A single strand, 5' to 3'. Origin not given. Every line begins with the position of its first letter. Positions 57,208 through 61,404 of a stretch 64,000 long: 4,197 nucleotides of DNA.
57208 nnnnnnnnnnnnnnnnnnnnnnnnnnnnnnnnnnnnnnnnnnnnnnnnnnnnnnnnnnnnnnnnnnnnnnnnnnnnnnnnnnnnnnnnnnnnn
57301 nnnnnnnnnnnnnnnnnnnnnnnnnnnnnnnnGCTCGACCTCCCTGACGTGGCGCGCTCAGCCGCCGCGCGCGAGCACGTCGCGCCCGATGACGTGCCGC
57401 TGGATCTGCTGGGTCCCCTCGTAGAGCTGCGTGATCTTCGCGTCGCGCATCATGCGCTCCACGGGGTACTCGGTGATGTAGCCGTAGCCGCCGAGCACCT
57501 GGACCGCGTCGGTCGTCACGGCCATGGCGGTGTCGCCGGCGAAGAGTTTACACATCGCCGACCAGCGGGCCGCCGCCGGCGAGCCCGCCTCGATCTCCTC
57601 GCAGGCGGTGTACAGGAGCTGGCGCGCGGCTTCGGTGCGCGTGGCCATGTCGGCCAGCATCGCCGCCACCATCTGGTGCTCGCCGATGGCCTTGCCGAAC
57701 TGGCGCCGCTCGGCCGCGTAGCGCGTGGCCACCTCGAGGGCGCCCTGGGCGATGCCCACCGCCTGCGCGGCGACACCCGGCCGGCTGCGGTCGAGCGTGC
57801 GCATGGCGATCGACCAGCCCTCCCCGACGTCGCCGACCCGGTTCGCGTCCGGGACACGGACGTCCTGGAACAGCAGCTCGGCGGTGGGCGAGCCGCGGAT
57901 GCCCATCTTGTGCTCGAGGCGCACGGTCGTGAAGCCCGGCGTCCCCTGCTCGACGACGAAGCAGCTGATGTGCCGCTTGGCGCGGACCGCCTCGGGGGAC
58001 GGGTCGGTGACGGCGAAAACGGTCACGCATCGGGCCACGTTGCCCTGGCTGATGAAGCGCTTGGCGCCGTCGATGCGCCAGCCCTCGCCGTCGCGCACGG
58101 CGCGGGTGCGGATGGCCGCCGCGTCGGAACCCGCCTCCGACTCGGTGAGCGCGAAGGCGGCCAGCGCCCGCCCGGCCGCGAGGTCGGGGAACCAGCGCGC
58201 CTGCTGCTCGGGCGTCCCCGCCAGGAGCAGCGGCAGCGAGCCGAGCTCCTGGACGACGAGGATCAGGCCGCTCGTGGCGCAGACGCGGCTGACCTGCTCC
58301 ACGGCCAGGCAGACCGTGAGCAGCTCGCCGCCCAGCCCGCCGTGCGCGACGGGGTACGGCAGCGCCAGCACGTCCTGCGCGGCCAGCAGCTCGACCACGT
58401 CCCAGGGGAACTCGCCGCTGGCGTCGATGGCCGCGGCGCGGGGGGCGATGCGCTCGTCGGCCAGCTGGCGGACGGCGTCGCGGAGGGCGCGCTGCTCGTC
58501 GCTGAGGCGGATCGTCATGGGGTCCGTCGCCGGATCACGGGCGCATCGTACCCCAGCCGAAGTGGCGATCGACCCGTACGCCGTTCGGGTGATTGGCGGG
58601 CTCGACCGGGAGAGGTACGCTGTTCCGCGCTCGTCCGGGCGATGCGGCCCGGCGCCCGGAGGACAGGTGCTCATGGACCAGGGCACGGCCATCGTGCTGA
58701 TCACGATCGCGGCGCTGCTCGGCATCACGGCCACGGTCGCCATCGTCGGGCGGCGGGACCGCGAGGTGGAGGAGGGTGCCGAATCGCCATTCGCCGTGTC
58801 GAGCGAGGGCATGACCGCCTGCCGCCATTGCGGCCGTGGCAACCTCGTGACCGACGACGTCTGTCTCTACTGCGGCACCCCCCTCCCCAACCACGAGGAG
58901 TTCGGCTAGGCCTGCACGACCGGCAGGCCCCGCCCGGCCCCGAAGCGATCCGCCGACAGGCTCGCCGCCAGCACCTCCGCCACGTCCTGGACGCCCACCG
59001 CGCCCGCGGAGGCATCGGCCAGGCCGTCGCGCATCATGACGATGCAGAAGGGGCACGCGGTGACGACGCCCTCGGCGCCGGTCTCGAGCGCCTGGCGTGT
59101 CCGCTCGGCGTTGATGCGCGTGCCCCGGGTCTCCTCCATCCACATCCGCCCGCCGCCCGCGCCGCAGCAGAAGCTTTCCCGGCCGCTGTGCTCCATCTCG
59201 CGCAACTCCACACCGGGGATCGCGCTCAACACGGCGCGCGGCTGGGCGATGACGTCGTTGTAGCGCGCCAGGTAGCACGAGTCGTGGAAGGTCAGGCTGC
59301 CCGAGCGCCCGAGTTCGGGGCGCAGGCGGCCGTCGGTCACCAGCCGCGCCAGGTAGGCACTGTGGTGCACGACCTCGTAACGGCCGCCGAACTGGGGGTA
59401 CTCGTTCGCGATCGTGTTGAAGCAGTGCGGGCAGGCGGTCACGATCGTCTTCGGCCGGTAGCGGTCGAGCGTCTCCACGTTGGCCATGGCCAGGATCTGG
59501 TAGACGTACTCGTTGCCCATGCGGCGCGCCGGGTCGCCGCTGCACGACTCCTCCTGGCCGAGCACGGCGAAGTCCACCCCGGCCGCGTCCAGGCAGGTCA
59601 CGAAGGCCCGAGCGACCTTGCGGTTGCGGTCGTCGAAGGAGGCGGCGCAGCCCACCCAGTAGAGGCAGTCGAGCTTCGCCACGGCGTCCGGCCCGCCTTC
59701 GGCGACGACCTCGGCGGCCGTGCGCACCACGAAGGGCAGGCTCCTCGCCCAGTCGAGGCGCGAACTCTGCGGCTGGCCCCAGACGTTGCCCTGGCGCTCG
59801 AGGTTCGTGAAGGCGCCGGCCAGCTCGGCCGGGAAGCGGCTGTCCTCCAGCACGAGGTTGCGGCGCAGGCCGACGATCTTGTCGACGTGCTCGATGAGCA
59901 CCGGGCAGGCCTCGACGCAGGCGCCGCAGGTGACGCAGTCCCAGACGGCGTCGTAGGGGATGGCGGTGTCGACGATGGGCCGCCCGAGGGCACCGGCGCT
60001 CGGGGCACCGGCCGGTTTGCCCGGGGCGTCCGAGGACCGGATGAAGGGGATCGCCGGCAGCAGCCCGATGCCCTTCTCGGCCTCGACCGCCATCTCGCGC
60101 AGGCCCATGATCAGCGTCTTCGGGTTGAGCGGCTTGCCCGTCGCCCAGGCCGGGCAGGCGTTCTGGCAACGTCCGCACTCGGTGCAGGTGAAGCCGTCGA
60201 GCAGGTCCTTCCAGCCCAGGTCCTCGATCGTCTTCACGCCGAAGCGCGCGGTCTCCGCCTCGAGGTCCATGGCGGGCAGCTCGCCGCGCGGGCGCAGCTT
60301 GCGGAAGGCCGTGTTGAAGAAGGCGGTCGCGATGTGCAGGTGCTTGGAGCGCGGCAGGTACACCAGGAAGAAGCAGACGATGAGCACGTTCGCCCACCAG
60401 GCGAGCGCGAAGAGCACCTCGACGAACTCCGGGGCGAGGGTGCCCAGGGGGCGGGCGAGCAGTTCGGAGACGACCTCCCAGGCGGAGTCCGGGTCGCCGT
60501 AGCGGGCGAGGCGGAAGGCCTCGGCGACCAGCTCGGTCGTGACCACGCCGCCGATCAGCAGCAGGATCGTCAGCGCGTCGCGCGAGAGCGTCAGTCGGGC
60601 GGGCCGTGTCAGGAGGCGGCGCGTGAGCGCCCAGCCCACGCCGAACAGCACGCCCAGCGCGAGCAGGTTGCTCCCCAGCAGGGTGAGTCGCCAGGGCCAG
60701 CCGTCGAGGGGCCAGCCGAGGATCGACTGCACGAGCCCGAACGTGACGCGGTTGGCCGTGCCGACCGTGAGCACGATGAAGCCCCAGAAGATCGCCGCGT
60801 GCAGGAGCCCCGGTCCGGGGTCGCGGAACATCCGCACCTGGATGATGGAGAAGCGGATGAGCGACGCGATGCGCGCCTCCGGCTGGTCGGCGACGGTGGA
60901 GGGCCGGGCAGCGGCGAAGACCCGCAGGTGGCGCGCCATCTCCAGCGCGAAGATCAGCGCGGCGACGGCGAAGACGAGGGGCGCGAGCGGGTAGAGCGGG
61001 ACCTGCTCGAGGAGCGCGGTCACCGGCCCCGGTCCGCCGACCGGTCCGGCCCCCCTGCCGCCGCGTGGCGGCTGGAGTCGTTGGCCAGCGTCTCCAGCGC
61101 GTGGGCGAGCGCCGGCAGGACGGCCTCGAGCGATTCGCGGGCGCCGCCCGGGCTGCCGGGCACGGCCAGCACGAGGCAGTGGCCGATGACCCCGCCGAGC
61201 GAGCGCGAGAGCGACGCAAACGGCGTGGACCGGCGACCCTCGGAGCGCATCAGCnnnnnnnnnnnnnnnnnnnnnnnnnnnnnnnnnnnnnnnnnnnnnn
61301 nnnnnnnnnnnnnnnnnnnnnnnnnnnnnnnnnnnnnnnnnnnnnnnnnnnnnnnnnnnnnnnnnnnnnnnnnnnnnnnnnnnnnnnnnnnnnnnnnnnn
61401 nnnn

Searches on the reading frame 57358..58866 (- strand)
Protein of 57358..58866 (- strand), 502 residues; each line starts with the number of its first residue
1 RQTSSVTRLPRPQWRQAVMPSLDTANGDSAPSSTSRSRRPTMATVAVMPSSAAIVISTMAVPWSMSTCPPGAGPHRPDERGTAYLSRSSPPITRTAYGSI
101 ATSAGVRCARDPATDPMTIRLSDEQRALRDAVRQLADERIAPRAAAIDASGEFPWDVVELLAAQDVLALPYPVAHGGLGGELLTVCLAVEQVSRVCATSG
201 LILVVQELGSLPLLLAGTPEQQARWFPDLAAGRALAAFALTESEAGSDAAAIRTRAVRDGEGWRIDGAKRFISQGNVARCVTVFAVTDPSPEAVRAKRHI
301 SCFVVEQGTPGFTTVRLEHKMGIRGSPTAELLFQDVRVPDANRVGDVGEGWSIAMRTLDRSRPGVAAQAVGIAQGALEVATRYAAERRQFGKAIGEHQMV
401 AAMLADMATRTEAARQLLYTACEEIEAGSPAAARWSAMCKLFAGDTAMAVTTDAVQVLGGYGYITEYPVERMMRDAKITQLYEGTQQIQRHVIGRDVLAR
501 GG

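Call 29: search_protein_families(library=pfam, proteins=[window:57358-58866:-], max_evalue=0.001)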
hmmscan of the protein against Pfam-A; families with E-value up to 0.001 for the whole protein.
window:57358-58866:- (502 aa): 5 families
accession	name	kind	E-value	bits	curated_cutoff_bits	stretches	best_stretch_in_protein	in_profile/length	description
PF00441.29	Acyl-CoA_dh_1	-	2.5e-47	161.2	22.4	1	348-497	1-149/150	Acyl-CoA dehydrogenase, C-terminal domain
PF02771.21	Acyl-CoA_dh_N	-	4e-29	101.7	22.9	1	122-232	1-112/113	Acyl-CoA dehydrogenase, N-terminal domain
PF02770.24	Acyl-CoA_dh_M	-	6.4e-25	87.6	33.3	1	237-336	1-97/97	Acyl-CoA dehydrogenase, middle domain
PF08028.16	Acyl-CoA_dh_2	-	1.8e-23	83.8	22.7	1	365-486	3-133/134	Acyl-CoA dehydrogenase, C-terminal domain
PF22924.1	ACOX_C_alpha1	-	1.8e-07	31.5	27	1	360-488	6-159/169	Acyl-CoA oxidase, C-alpha1 domain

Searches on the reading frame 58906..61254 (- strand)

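Call 29: search_protein_families(library=pfam, proteins=[window:58906-61254:-], max_evalue=0.001)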
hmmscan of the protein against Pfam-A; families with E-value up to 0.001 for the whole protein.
window:58906-61254:- (782 aa): 8 families
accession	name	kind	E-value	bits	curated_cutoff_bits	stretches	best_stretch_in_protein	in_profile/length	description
PF02754.22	CCG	-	1.6e-34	118.3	20.6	2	655-742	2-85/85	Cysteine-rich domain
PF13187.11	Fer4_9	-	5.2e-12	46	27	1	357-452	2-49/52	4Fe-4S dicluster domain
PF13237.11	Fer4_10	-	3.9e-11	43.1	25.5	1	352-451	4-53/53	4Fe-4S dicluster domain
PF13183.11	Fer4_8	-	6e-09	36.7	27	1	356-452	4-66/68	4Fe-4S dicluster domain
PF13534.11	Fer4_17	-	2.1e-06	28.6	22.2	0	355-369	44-58/61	4Fe-4S dicluster domain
PF13484.11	Fer4_16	-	6.2e-06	27.3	30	0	357-377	2-21/66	4Fe-4S double cluster binding domain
PF12797.12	Fer4_2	-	8.7e-05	22.7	24.5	1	349-369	2-22/22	4Fe-4S binding domain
PF12838.12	Fer4_7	-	0.00033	21.5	27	1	356-452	1-50/52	4Fe-4S dicluster domain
